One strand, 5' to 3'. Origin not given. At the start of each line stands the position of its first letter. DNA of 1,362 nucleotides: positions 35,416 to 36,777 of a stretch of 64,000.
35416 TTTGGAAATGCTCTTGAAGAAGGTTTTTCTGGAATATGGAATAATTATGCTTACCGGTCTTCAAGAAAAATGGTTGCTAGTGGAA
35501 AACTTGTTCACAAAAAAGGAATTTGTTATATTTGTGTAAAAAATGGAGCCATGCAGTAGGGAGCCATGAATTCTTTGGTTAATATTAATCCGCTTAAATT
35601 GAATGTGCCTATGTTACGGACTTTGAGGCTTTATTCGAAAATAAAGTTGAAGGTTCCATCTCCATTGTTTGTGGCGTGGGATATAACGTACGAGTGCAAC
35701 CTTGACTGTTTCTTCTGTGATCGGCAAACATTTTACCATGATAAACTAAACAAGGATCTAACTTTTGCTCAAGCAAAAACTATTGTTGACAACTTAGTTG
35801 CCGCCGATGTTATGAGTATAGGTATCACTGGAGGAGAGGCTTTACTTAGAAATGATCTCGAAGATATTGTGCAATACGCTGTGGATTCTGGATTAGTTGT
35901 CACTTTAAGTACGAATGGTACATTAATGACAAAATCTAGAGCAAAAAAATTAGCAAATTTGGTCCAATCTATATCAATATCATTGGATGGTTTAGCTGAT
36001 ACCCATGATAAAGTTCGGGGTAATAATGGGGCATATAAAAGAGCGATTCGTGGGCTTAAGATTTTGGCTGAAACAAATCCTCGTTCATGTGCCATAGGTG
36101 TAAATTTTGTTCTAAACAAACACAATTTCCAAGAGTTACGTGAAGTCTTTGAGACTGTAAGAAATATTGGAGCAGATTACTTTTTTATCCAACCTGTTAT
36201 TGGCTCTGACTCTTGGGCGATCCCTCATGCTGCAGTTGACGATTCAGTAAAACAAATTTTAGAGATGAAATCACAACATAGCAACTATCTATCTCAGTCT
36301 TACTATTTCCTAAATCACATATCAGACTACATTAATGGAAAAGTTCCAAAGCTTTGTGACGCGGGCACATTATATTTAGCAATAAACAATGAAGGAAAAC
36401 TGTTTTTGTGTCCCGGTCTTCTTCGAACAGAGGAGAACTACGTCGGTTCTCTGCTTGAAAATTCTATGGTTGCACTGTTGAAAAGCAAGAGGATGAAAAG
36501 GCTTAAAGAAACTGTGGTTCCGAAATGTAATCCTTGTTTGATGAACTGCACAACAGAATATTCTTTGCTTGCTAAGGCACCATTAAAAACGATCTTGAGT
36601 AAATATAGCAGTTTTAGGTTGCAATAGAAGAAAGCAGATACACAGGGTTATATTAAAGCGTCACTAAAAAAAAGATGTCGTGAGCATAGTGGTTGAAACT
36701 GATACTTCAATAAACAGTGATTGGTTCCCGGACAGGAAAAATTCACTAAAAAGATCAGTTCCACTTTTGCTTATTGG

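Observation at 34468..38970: Operon of two radical-SAM/SPASM-like enzymes, a UPF0104-type membrane protein and a PLP enzyme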

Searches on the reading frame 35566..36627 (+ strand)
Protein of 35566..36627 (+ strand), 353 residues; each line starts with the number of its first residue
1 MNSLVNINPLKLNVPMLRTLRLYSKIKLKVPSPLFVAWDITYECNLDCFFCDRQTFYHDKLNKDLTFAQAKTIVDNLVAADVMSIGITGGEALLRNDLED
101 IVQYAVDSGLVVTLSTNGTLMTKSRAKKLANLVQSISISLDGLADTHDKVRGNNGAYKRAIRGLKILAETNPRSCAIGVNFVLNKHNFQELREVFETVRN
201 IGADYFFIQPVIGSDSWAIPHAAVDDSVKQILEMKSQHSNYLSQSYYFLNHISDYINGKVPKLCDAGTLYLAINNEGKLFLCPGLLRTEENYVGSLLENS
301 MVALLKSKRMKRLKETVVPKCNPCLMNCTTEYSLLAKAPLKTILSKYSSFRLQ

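Call 3: search_protein_families(library=pfam, proteins=[window:35566-36627:+], max_evalue=0.01)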
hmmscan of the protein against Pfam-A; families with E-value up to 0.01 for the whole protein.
window:35566-36627:+ (353 aa): 3 families
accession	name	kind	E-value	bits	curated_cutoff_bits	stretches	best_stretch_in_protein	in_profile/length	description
PF04055.27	Radical_SAM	-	2.2e-20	73.9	29.5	1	40-196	3-164/166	Radical SAM superfamily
PF13353.11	Fer4_12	-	5.7e-06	27.1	22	1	43-147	14-120/137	4Fe-4S single cluster domain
PF13186.11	SPASM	-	0.0003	21.4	21.5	1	264-324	1-66/67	Iron-sulfur cluster-binding domain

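Call 4: search_protein_families(library=ncbifam, proteins=[window:35566-36627:+], max_evalue=0.01)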
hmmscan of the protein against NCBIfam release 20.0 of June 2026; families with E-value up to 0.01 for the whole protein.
window:35566-36627:+ (353 aa): 84 families (the best 25 are shown)
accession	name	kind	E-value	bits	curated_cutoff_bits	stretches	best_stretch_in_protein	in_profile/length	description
TIGR03962.1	mycofact_rSAM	equivalog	2e-38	132.4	265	1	28-324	6-303/339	mycofactocin radical SAM maturase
TIGR04347.1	pseudo_SAM_Halo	equivalog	3.2e-36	125.4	525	1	35-207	39-208/390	TIGR04347 family pseudo-SAM/SPASM protein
TIGR04054.1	rSAM_NirJ1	equivalog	4.4e-36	124.3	650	1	35-201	37-200/387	putative heme d1 biosynthesis radical SAM protein NirJ1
TIGR04545.1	rSAM_ahbD_hemeb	equivalog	8.7e-36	124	500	1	36-208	2-172/339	heme b synthase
TIGR04546.1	rSAM_ahbC_deAc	equivalog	4.4e-35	121.2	650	1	35-200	40-202/390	12,18-didecarboxysiroheme deacetylase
TIGR04051.1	rSAM_NirJ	equivalog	2e-32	112.6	515.45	1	36-209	4-174/354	heme d1 biosynthesis radical SAM protein NirJ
TIGR03961.1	rSAM_PTO1314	hypoth_equivalog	6.3e-32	111.2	306.05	1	32-337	21-311/332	PTO1314 family radical SAM protein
TIGR04053.2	TIGR04053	equivalog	3.3e-31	108.8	395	1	32-208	6-183/366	TIGR04053 family radical SAM/SPASM domain-containing protein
TIGR04055.1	rSAM_NirJ2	equivalog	1.4e-27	97.1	500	1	36-287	2-259/326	putative heme d1 biosynthesis radical SAM protein NirJ2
TIGR04103.1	rSAM_nif11_3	equivalog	2.2e-27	95.7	725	1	35-212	6-179/412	nif11-class peptide radical SAM maturase 3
TIGR04133.1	rSAM_w_lipo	hypoth_equivalog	6.3e-27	94.4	425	1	32-316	22-310/350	TIGR04133 family radical SAM/SPASM protein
TIGR04403.1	rSAM_skfB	equivalog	6.7e-26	91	300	1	33-322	103-383/402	sporulation killing factor system radical SAM maturase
NF050035.1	rSAM_WgK_link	exception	1.5e-24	86.7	650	1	31-206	6-179/367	radical SAM/SPASM peptide maturase WgkB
NF045574.1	sacti_mat_StsB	exception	1.6e-24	86.6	625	1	25-199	87-257/466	StsB family radical SAM/SPASM domain sactipeptide maturase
TIGR03470.1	HpnH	equivalog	2.4e-24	85.9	225.05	1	25-265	19-255/318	adenosyl-hopene transferase HpnH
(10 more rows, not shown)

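Call 27: find_homologous_proteins(query=window:35566-36627:+)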
Query window:35566-36627:+ (353 aa): 152 proteins with E <= 0.001 among 2958 candidates; the best 120 are listed.
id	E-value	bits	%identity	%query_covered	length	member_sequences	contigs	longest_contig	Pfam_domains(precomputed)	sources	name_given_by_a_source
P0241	3.4e-219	745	94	100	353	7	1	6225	PF13186.12,PF04055.28,PF13353.12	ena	-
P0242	4.5e-212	721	91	100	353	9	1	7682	PF13186.12,PF04055.28,PF13353.12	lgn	-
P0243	1.2e-211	720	91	100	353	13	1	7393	PF04055.28,PF13353.12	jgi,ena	-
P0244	3.1e-210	715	89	100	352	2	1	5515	PF13186.12,PF04055.28,PF13353.12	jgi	jgi:MoaA/NifB/PqqE/SkfB family radical SAM enzyme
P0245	6.6e-199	678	86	98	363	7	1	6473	PF13186.12,PF04055.28,PF13353.12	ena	-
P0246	9.6e-191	651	81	99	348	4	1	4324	PF13186.12,PF04055.28,PF13353.12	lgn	-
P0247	1.2e-190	651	81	100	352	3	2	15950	PF04055.28,PF13353.12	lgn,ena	-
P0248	4.0e-190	649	81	99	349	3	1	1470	PF13186.12,PF04055.28,PF13353.12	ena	-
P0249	2.8e-189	646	81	99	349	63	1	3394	PF13186.12,PF04055.28,PF13353.12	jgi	-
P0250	9.4e-189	645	80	99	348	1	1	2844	PF04055.28,PF13353.12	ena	-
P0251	3.6e-188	643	81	99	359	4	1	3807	PF04055.28,PF13353.12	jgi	jgi:MoaA/NifB/PqqE/SkfB family radical SAM enzyme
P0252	3.9e-188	643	80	99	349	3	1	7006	PF04055.28,PF13353.12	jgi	jgi:MoaA/NifB/PqqE/SkfB family radical SAM enzyme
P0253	5.4e-188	642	80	99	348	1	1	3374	PF13186.12,PF04055.28,PF13353.12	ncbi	-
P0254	8.6e-188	641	80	99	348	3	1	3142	PF13186.12,PF04055.28,PF13353.12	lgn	-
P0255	3.9e-187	639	80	99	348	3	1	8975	PF04055.28,PF13353.12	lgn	-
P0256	3.0e-186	636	82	96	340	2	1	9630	PF13186.12,PF04055.28,PF13353.12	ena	-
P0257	1.5e-183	628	77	99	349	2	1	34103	PF04055.28,PF13353.12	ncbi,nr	ncbi:MAG: radical SAM protein [Candidatus Bathyarchaeota archaeon]|nr:radical SAM protein [Candidatu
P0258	8.9e-183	625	81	96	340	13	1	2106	PF04055.28,PF13353.12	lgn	-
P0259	3.3e-182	623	76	100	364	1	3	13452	PF13186.12,PF04055.28,PF13353.12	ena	-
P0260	7.1e-182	622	81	96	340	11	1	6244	PF04055.28,PF13353.12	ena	-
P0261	1.6e-179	614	75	99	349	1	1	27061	PF04055.28,PF13353.12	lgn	-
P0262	4.9e-177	606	76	99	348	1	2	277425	PF04055.28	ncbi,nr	ncbi:MAG: radical SAM/SPASM domain-containing protein [archaeon]|nr:radical SAM protein [Candidatus 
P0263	3.7e-176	603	79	93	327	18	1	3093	PF04055.28,PF13353.12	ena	-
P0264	5.2e-175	599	76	96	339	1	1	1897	PF13186.12,PF04055.28,PF13353.12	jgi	jgi:MoaA/NifB/PqqE/SkfB family radical SAM enzyme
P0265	1.2e-174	598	75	99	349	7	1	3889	PF04055.28,PF13353.12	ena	-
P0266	1.4e-174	598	75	99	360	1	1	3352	PF04055.28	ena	-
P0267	2.7e-174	597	72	99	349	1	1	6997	PF04055.28,PF13353.12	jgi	-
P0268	1.9e-173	594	80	92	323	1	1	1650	PF13186.12,PF04055.28,PF13353.12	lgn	-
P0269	2.0e-173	594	80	90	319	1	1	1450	PF13186.12,PF04055.28,PF13353.12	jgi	jgi:MoaA/NifB/PqqE/SkfB family radical SAM enzyme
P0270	3.2e-173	594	76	96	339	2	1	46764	PF04055.28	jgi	-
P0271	2.9e-172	590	73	99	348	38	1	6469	PF04055.28,PF13353.12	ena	-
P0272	3.1e-172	590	79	90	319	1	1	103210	PF13186.12,PF04055.28,PF13353.12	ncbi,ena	-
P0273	1.0e-171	589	71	99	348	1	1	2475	PF04055.28,PF13353.12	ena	-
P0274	1.5e-171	588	72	99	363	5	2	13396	PF04055.28,PF13353.12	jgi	-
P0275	2.0e-171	588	71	99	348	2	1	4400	PF04055.28,PF13353.12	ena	-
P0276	1.5e-170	585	79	90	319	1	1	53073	PF13186.12,PF04055.28,PF13353.12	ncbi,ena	-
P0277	1.6e-170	585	79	90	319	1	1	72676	PF04055.28,PF13353.12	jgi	-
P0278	1.6e-169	581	70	98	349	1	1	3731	PF04055.28,PF13353.12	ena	-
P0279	5.6e-168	576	71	98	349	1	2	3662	PF04055.28,PF13353.12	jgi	-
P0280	5.9e-168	576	71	98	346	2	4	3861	PF04055.28,PF13353.12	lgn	-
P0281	3.5e-166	570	69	98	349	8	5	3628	PF04055.28,PF13353.12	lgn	-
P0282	5.7e-165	566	68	100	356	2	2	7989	PF04055.28,PF13353.12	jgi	-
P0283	3.1e-163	561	72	94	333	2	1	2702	PF13186.12,PF04055.28,PF13353.12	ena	-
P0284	1.4e-160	552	69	96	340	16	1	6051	PF13186.12,PF04055.28,PF13353.12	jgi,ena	-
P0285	7.2e-160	550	73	92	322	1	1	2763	PF04055.28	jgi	jgi:MoaA/NifB/PqqE/SkfB family radical SAM enzyme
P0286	4.2e-142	491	81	76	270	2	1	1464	PF13186.12,PF04055.28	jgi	jgi:radical SAM protein with 4Fe4S-binding SPASM domain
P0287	3.7e-115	403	72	70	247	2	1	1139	PF13186.12,PF04055.28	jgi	jgi:radical SAM protein with 4Fe4S-binding SPASM domain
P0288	2.4e-111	390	60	83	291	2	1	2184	PF04055.28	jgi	-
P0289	1.1e-109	385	73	65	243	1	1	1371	PF04055.28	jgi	jgi:MoaA/NifB/PqqE/SkfB family radical SAM enzyme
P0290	7.9e-99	349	76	58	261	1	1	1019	PF04055.28,PF13353.12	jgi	-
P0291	1.6e-97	345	46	93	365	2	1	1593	PF13186.12,PF04055.28,PF13353.12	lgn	-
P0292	1.1e-93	332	45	91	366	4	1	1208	PF13186.12,PF04055.28,PF13353.12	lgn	-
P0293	4.1e-88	314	71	56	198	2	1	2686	PF04055.28,PF13353.12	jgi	-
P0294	3.3e-66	242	41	93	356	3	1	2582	PF04055.28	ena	-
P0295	5.9e-66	241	39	93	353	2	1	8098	PF04055.28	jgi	jgi:MoaA/NifB/PqqE/SkfB family radical SAM enzyme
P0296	6.9e-66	241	39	93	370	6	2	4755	PF04055.28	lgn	-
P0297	8.2e-66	241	38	95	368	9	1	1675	PF04055.28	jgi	jgi:MoaA/NifB/PqqE/SkfB family radical SAM enzyme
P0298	5.3e-64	235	38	91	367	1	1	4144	PF04055.28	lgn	-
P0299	2.0e-63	233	37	93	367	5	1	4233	PF04055.28,PF13353.12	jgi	jgi:MoaA/NifB/PqqE/SkfB family radical SAM enzyme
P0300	2.7e-61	226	39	93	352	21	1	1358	PF04055.28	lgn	-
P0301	5.2e-57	212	39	83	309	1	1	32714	PF04055.28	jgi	jgi:MoaA/NifB/PqqE/SkfB family radical SAM enzyme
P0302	2.5e-51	193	36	85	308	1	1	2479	PF04055.28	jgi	jgi:MoaA/NifB/PqqE/SkfB family radical SAM enzyme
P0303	3.8e-26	110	37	54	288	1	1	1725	PF04055.28,PF13353.12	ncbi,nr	ncbi:radical SAM protein, partial [Candidatus Bathyarchaeota archaeon]|nr:radical SAM protein [Candi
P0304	1.2e-22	99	27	90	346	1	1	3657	PF04055.28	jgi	-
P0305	2.4e-22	98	26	91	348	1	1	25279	PF04055.28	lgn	-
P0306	3.6e-22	97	37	45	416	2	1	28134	PF04055.28,PF13353.12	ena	-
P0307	8.6e-22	96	26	84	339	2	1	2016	PF13186.12,PF04055.28,PF13353.12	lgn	-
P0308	4.5e-21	93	35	54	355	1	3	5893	PF13186.12,PF04055.28,PF13353.12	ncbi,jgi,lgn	jgi:SynChlorMet cassette radical SAM/SPASM protein ScmF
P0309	2.6e-20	91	36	51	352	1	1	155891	PF13186.12,PF04055.28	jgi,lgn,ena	-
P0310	5.6e-20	90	26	84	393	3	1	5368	PF13186.12,PF04055.28,PF13353.12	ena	-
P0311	2.5e-19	88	28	83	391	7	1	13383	PF04055.28,PF13353.12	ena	-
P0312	5.8e-19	87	26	83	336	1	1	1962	PF13186.12,PF04055.28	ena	-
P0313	7.3e-19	86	29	83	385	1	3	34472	PF13186.12,PF04055.28,PF13353.12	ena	-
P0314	1.3e-18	85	28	91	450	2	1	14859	PF13186.12,PF04055.28,PF13353.12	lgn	-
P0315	6.4e-18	83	32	49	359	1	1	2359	PF13186.12,PF04055.28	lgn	-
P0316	6.6e-18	83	35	51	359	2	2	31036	PF13186.12,PF04055.28,PF13353.12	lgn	-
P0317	9.1e-18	83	24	85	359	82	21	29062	PF13186.12,PF04055.28,PF13353.12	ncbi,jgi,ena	jgi:radical SAM protein with 4Fe4S-binding SPASM domain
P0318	9.3e-18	83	24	85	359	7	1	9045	PF13186.12,PF04055.28,PF13353.12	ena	-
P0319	1.7e-17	82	28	75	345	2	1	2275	PF04055.28,PF13353.12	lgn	-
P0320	5.9e-17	80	29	86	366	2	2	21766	PF04055.28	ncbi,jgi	-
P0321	6.9e-17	80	26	84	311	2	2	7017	PF13186.12,PF04055.28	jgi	jgi:MoaA/NifB/PqqE/SkfB family radical SAM enzyme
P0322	7.1e-17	80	25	87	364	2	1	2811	PF13186.12,PF04055.28,PF13353.12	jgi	jgi:radical SAM protein with 4Fe4S-binding SPASM domain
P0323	1.1e-16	79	33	48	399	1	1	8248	PF13186.12,PF04055.28,PF13353.12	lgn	-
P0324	2.0e-16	78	32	51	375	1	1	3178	PF13186.12,PF04055.28,PF13353.12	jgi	jgi:AdoMet-dependent heme synthase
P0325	2.2e-16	78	25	83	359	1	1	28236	PF13186.12,PF04055.28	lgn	-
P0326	4.7e-16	77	31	58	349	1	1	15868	PF04055.28,PF13353.12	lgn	-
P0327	4.9e-16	77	28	87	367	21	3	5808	PF13186.12,PF04055.28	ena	-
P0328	6.6e-16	76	28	64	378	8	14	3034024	PF01261.31,PF13186.12,PF04055.28,PF13353.12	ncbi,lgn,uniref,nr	ncbi:radical SAM protein [Saccharolobus solfataricus]|uniref:Coenzyme PQQ synthesis protein E (PqqE-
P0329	7.0e-16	76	26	81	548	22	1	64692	PF13186.12,PF04055.28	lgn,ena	-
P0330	7.9e-16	76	30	42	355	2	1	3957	PF13186.12,PF04055.28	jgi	jgi:AdoMet-dependent heme synthase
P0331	1.0e-15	76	33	50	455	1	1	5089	PF04055.28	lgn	-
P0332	2.0e-15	75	26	83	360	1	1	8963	PF13186.12,PF04055.28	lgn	-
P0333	2.6e-15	75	25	50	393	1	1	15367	PF13186.12,PF04055.28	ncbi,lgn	ncbi:MAG: radical SAM protein [Spirochaetota bacterium]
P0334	6.8e-15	73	40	36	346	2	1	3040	PF04055.28,PF13353.12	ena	-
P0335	1.4e-14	72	28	87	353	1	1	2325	PF04055.28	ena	-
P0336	2.0e-14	72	31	57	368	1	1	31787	PF04055.28,PF13353.12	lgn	-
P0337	3.1e-14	71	28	63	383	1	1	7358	PF04055.28,PF13353.12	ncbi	-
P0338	4.9e-14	70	26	87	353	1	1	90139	PF04055.28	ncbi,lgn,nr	ncbi:MAG: radical SAM protein [Deltaproteobacteria bacterium]|nr:radical SAM protein [Deltaproteobac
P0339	5.4e-14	70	25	86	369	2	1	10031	PF13186.12,PF04055.28,PF13353.12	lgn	-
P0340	5.7e-14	70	36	47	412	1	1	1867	PF04055.28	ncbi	-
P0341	9.1e-14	69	40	36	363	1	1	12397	PF04055.28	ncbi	-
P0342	1.6e-13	69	27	70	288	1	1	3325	PF04055.28,PF13353.12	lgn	-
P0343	2.1e-13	68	25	62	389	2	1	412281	PF13186.12,PF04055.28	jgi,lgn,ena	-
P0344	2.3e-13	68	25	87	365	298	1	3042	PF13186.12,PF04055.28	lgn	-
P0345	3.4e-13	68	26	71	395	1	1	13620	PF13186.12,PF04055.28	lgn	-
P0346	1.2e-12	66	26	87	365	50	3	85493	PF13186.12,PF04055.28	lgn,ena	-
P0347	1.6e-12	65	33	45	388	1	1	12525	PF13186.12,PF04055.28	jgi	jgi:MoaA/NifB/PqqE/SkfB family radical SAM enzyme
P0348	1.0e-11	63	27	48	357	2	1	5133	PF04055.28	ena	-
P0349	1.5e-11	62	27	48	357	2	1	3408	PF13186.12,PF04055.28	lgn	-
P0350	1.7e-11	62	27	73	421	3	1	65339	PF08369.17,PF13186.12,PF04055.28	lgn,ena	-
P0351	3.0e-11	61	25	84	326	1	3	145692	PF13186.12,PF04055.28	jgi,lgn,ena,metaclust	metaclust:\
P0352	4.1e-11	61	31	51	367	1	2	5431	PF13186.12,PF04055.28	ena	-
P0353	4.8e-11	61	27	79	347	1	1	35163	PF13186.12,PF04055.28,PF13353.12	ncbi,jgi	jgi:radical SAM protein with 4Fe4S-binding SPASM domain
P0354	1.1e-10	59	27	64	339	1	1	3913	PF04055.28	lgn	-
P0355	2.2e-10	58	26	87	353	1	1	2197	PF04055.28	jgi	jgi:MoaA/NifB/PqqE/SkfB family radical SAM enzyme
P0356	2.3e-10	58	36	37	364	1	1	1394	PF04055.28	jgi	jgi:MoaA/NifB/PqqE/SkfB family radical SAM enzyme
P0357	4.1e-10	57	35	36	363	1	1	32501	PF04055.28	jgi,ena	-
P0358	9.9e-10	56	34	37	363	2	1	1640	PF04055.28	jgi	jgi:MoaA/NifB/PqqE/SkfB family radical SAM enzyme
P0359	1.5e-9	56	23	94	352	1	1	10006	PF13186.12,PF04055.28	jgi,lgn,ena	-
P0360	2.0e-9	55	36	36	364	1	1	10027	PF04055.28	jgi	jgi:MoaA/NifB/PqqE/SkfB family radical SAM enzyme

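Call 28: find_encoding_contigs(protein=P0301, flank=8000, max_places=1)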
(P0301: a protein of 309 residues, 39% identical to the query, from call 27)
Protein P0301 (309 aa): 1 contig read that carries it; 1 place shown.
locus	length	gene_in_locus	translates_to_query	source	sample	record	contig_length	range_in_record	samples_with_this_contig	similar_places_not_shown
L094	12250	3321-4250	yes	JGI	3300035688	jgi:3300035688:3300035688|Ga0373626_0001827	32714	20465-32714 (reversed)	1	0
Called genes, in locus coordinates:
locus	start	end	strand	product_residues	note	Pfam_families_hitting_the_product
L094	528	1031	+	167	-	PF02915:Rubrerythrin, PF21349:RUBY_RBDX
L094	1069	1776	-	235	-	PF00970:FAD_binding_6, PF00175:NAD_binding_1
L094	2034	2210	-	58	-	PF03190:Thioredox_DsbH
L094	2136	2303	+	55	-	-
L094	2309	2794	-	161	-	PF00578:AhpC-TSA, PF08534:Redoxin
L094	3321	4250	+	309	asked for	PF04055:Radical_SAM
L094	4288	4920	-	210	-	PF21715:CggR_N, PF22167:PH0730-like_N, PF14544:DUF4443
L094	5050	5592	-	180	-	-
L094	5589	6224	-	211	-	-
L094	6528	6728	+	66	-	-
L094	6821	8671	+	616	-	PF14072:DndB (faint)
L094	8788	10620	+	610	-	PF01555:N6_N4_Mtase (faint), PF01170:UPF0020 (faint)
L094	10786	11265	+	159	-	PF00731:AIRC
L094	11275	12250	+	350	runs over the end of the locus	PF01259:SAICAR_synt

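Call 29: find_encoding_contigs(protein=P0295, flank=8000, max_places=1)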
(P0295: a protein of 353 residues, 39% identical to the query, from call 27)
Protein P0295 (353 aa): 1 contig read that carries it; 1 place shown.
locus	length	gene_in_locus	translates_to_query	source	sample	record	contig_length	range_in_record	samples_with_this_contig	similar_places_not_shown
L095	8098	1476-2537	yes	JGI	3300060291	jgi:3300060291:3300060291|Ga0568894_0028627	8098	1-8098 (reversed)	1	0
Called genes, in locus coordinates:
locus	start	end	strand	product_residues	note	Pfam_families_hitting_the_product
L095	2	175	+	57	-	?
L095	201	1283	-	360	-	PF12840:HTH_20 (weak), PF24038:DUF7347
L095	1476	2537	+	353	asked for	PF04055:Radical_SAM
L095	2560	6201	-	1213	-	PF22544:HYDIN_VesB_CFA65-like_Ig (faint), PF05048:NosD, PF13229:Beta_helix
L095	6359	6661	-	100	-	PF01900:RNase_P_Rpp14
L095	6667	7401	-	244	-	PF01876:RNase_P_p30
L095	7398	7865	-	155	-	PF01877:RNA_binding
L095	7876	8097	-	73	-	?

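Call 35: search_solved_structures(query=window:35566-36627:+, max_evalue=0.001, show_alignments=2)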
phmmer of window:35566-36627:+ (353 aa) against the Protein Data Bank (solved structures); distinct sequences matched with E-value up to 0.001: 14.
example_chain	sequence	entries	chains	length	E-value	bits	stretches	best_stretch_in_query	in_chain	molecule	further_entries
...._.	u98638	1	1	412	1.4e-17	67.1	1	33-314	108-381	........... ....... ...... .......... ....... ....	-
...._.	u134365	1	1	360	3.2e-15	59.4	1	42-202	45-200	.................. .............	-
7voc_C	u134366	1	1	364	3.3e-15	59.3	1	42-202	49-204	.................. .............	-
2fb2_A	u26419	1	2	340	4.1e-10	42.6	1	25-234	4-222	Molybdenum cofactor biosynthesis protein A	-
1tv7_A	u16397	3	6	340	2e-09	40.3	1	26-233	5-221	Molybdenum cofactor biosynthesis protein A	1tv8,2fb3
5wgg_A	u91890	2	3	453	9.2e-09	38.1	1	38-300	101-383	Radical SAM domain protein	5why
7tol_A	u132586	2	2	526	3.8e-06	29.5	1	36-147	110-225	glycerol dibiphytanyl glycerol tetraether - macrocyclic archaeol synthase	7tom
6c8v_A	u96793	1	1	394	7.8e-06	28.5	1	30-282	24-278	Coenzyme PQQ synthesis protein E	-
8wm2_A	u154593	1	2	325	1.3e-05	27.7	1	34-140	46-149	Fe-S radical SAM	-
8hzv_A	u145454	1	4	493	8.8e-05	25.1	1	43-169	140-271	Radical S-Adenosyl-L-methionine Enzyme DesII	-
8hzy_A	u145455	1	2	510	9.3e-05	25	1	43-169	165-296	DesII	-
6q2p_A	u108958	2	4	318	0.00043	22.8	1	32-194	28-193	Radical S-adenosyl methionine domain-containing protein 2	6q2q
5vsl_A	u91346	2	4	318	0.00054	22.4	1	32-190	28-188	Radical S-adenosyl methionine domain-containing protein 2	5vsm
7n7h_A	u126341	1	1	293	0.00056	22.4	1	33-190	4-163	VIPERIN-LIKE ENZYME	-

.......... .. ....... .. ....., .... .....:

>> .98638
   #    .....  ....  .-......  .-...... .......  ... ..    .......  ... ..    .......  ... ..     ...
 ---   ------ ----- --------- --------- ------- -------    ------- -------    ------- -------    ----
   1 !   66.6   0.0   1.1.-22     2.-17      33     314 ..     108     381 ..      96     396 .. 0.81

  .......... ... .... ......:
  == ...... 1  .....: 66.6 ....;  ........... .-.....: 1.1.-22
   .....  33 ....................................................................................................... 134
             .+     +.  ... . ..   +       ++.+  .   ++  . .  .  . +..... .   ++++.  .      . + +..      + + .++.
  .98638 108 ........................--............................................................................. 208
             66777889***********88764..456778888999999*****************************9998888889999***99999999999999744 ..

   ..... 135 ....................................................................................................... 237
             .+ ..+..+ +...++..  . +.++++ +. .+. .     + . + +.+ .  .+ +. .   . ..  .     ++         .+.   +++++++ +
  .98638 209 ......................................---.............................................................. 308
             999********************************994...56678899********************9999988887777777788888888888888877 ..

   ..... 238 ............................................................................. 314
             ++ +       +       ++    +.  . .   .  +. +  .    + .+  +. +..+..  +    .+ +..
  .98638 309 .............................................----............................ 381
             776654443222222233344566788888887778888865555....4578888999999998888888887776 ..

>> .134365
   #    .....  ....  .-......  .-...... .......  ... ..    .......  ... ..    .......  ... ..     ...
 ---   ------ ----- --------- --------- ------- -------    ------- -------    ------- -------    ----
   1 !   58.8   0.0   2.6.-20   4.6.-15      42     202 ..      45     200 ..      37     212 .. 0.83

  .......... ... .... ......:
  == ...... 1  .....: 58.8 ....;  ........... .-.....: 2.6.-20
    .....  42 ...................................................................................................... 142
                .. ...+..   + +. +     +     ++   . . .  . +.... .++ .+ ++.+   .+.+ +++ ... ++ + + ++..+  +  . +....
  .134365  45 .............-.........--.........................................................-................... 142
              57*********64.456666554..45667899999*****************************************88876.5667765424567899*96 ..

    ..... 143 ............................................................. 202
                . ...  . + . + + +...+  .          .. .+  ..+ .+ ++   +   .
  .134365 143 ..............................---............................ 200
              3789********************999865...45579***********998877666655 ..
